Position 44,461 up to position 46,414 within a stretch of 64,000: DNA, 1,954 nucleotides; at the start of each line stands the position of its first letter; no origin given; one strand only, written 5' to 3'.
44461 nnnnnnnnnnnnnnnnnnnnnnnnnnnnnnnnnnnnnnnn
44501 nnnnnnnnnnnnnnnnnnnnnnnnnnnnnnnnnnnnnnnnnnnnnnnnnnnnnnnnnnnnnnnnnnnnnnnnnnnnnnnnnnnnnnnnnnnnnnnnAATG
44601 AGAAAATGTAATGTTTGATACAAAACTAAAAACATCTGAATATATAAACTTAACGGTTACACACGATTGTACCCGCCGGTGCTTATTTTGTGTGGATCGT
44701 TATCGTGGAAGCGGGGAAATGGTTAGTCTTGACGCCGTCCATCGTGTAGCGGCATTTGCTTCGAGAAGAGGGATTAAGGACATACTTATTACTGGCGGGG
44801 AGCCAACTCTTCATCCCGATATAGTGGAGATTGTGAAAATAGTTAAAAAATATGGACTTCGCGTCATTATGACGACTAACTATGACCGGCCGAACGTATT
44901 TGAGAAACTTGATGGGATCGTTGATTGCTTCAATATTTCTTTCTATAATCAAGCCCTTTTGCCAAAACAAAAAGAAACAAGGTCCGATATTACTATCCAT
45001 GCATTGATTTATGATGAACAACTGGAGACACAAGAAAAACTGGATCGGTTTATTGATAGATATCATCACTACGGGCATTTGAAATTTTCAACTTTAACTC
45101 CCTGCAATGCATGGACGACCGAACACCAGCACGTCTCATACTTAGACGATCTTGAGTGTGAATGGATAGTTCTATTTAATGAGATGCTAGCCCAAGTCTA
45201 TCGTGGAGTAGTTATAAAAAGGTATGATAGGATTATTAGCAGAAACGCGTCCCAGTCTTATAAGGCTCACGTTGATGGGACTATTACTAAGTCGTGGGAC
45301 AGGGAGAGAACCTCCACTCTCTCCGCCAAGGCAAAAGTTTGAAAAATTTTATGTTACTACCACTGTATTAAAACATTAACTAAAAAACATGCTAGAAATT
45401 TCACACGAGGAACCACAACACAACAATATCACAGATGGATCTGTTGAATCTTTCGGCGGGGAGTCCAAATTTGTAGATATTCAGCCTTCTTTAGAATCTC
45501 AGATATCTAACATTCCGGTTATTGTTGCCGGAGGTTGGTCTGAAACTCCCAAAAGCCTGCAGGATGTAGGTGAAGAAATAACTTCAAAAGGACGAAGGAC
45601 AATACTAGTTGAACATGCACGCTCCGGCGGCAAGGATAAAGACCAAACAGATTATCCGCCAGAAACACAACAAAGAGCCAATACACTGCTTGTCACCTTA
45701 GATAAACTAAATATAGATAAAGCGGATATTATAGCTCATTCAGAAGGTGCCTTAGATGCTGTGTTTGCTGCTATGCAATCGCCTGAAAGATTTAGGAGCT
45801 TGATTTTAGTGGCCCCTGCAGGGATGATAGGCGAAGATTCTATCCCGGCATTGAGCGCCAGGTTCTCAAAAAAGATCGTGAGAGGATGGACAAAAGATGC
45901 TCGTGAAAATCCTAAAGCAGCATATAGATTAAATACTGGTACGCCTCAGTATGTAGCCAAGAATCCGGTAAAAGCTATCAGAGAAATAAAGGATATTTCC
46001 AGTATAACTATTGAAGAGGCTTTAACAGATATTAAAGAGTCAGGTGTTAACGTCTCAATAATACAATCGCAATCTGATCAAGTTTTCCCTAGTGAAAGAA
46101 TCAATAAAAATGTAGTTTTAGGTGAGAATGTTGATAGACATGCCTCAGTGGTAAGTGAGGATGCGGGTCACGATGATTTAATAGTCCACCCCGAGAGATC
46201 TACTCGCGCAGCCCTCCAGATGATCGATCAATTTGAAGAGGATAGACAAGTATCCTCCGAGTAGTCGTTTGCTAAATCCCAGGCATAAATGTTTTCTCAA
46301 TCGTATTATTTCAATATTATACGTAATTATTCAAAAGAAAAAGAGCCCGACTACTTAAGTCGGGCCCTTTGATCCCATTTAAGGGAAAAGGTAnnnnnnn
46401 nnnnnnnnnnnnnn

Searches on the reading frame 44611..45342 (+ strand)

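Call 68: search_protein_families(library=pfam, proteins=[window:44611-45342:+], max_evalue=0.0001)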
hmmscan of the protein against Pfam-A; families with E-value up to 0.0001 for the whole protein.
window:44611-45342:+ (243 aa): 1 family
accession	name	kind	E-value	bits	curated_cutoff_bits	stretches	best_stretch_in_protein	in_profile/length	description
PF04055.27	Radical_SAM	-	5.6e-16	59.6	29.5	1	15-106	2-104/166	Radical SAM superfamily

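Call 88: search_protein_families(library=ncbifam, proteins=[window:44611-45342:+], max_evalue=0.00001)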
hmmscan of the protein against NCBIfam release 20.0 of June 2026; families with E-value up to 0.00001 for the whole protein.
window:44611-45342:+ (243 aa): 18 families
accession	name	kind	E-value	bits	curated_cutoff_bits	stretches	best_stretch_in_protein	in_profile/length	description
TIGR02668.1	moaA_archaeal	equivalog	2.4e-15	56.3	325.25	1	12-90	12-93/303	GTP 3',8-cyclase MoaA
TIGR02666.1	moaA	equivalog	3.4e-15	55.9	284.05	1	3-90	3-99/336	GTP 3',8-cyclase MoaA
NF001199.0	PRK00164.2-1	equivalog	9.4e-14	51.2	231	1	12-90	14-95/308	GTP 3',8-cyclase MoaA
TIGR02495.1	NrdG2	equivalog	2.4e-10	40.1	131.15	1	18-109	24-119/193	anaerobic ribonucleoside-triphosphate reductase activating protein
NF038283.1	viperin_w_prok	equivalog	6.5e-10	38.6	180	1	11-111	3-114/281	viperin family antiviral radical SAM protein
TIGR04167.1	rSAM_SeCys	equivalog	9.9e-10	38.1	300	1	8-210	6-210/303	arsenosugar biosynthesis radical SAM (seleno)protein ArsS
TIGR04317.1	W_rSAM_matur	equivalog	1.6e-08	34.1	380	1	11-90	5-87/349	tungsten cofactor oxidoreductase radical SAM maturase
NF049973.1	radical_Rv1681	equivalog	3.6e-08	32.7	380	1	17-81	79-145/326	Rv1681 family radical SAM protein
NF045702.1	rSAM_GDGT_ether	equivalog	1.6e-07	30.3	450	1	9-87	85-168/486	tetraether lipid synthase Tes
NF045646.2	rSAM_Se_TrsS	equivalog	2.1e-07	29.8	490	1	14-86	90-164/441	radical SAM (seleno)protein TrsS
TIGR04251.1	SCM_rSAM_ScmF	equivalog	3.6e-07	29.9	400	1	14-90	8-89/353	SynChlorMet cassette radical SAM/SPASM protein ScmF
TIGR03977.1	rSAM_pair_HxsC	equivalog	3.8e-07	29.3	267.9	1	12-80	27-95/292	His-Xaa-Ser system radical SAM maturase HxsC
TIGR04303.1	GeoRSP_rSAM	equivalog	9.4e-07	28.7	400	1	7-90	2-84/325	GeoRSP system radical SAM/SPASM protein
TIGR04038.1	tatD_link_rSAM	subfamily_domain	1.6e-06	28.1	129.7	1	6-114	6-125/192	TatD family nuclease-associated radical SAM protein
TIGR04466.1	rSAM_BlsE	equivalog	1.8e-06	27.7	400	1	10-99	3-93/327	cytosylglucuronate decarboxylase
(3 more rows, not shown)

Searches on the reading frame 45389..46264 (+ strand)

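Call 68: search_protein_families(library=pfam, proteins=[window:45389-46264:+], max_evalue=0.0001)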
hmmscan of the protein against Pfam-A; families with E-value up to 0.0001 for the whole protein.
window:45389-46264:+ (291 aa): 2 families
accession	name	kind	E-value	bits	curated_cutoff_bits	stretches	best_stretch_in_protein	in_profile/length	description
PF00561.26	Abhydrolase_1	-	4.1e-08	33.6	25.8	1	51-151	10-107/245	alpha/beta hydrolase fold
PF12146.15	Hydrolase_4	-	5.9e-05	22.9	27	0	45-234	8-206/239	Serine aminopeptidase, S33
